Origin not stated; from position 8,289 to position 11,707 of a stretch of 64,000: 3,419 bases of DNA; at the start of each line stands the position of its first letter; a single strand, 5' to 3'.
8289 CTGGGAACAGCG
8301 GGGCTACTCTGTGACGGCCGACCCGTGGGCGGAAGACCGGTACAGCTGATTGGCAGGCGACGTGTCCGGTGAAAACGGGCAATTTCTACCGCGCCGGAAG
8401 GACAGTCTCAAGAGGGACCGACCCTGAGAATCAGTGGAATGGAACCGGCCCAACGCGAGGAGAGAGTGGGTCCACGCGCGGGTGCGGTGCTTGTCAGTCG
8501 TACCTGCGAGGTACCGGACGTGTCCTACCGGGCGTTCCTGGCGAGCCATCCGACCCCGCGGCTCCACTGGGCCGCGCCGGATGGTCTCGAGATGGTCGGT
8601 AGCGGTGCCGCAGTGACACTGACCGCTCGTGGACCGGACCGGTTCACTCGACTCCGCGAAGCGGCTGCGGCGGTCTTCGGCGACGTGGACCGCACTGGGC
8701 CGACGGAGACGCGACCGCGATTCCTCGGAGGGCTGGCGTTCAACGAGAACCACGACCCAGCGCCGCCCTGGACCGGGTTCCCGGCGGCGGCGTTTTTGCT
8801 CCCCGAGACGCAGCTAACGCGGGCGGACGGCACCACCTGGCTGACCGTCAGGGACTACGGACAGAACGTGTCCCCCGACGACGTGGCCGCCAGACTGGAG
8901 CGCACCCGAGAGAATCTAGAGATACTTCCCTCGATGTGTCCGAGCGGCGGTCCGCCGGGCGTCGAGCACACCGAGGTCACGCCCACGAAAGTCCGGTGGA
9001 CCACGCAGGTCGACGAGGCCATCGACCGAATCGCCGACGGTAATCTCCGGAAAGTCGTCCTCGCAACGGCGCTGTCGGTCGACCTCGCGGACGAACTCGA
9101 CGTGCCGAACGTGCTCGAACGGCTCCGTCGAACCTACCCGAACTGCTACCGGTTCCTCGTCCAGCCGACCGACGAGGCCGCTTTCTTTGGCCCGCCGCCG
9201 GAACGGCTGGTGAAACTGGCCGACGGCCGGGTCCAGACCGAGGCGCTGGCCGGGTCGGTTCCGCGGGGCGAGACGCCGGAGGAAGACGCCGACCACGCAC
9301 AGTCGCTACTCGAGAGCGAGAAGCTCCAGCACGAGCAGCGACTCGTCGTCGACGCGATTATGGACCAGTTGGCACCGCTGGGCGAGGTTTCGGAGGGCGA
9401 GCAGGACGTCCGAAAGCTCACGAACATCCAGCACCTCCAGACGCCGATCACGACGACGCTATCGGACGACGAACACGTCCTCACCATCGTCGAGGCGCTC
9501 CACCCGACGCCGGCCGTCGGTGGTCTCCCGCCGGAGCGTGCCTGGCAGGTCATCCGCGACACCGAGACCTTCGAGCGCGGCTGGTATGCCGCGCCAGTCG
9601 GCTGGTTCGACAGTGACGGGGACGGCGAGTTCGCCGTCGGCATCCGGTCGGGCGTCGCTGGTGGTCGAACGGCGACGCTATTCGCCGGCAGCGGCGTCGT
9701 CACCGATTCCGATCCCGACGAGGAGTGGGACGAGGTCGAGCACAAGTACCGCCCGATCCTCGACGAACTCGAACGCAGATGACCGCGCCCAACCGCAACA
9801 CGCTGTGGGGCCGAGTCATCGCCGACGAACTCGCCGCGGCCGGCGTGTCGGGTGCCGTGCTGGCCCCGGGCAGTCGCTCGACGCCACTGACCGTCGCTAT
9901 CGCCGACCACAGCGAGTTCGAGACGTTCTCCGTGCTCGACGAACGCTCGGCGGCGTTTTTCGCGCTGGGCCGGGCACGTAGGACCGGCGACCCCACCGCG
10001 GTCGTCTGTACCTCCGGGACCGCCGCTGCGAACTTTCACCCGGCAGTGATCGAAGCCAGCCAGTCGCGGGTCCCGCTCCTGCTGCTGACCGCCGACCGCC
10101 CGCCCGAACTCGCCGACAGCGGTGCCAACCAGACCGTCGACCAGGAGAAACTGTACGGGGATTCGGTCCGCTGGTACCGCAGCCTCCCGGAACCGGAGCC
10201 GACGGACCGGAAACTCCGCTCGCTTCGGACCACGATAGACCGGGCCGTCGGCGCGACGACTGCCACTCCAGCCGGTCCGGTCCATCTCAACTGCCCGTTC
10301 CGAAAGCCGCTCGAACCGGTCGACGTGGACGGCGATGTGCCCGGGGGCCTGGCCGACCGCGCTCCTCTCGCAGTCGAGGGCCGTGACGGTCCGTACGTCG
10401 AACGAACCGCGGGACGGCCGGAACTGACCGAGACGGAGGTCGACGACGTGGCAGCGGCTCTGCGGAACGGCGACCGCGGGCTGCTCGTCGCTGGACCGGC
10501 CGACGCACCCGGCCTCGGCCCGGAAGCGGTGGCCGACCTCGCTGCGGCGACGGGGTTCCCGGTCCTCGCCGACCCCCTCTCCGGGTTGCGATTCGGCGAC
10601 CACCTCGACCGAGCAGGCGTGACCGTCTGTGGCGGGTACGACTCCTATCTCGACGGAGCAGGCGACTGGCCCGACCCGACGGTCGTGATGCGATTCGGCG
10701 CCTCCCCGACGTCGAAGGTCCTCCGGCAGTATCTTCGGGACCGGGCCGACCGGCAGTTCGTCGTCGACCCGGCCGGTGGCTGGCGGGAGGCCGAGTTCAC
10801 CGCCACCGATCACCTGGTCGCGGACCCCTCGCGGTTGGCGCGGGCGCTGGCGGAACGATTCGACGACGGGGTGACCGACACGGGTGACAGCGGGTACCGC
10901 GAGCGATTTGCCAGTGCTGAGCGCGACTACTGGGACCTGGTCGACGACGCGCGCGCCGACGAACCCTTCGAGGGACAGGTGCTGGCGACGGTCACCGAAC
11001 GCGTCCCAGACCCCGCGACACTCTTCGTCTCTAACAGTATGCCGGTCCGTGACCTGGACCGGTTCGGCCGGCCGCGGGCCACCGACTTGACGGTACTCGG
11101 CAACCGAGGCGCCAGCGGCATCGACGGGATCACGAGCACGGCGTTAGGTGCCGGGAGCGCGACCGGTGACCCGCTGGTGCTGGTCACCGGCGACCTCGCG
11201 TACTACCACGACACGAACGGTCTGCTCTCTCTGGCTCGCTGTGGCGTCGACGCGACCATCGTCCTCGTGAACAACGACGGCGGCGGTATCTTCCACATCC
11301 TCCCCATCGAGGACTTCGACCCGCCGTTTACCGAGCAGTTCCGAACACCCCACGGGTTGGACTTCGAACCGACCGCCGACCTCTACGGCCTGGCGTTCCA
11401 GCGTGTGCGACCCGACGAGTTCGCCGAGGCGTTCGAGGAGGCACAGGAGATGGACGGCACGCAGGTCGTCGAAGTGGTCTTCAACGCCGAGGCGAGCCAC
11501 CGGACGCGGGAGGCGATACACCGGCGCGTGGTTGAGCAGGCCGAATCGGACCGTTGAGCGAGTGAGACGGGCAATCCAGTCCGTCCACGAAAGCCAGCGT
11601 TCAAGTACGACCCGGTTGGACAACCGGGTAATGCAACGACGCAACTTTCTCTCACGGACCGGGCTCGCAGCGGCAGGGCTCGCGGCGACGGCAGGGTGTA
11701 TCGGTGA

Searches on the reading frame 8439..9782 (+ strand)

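Call 79: search_protein_families(library=pfam, proteins=[window:8439-9782:+], max_evalue=0.00001)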
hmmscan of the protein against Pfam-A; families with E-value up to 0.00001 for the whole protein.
window:8439-9782:+ (447 aa): 1 family
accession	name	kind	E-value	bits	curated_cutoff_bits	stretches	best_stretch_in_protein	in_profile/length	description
PF00425.24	Chorismate_bind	-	1.2e-75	254.8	27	1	186-436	4-257/257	chorismate binding enzyme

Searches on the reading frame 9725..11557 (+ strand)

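Call 79: search_protein_families(library=pfam, proteins=[window:9725-11557:+], max_evalue=0.00001)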
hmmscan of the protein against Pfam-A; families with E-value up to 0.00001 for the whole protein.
window:9725-11557:+ (610 aa): 2 families
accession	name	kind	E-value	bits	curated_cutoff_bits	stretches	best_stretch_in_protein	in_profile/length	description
PF02776.23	TPP_enzyme_N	-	1.7e-23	83.1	26.8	1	29-142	4-118/119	Thiamine pyrophosphate enzyme, N-terminal TPP binding domain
PF02775.26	TPP_enzyme_C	-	2.3e-09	37.7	21.9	1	471-584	35-151/151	Thiamine pyrophosphate enzyme, C-terminal TPP binding domain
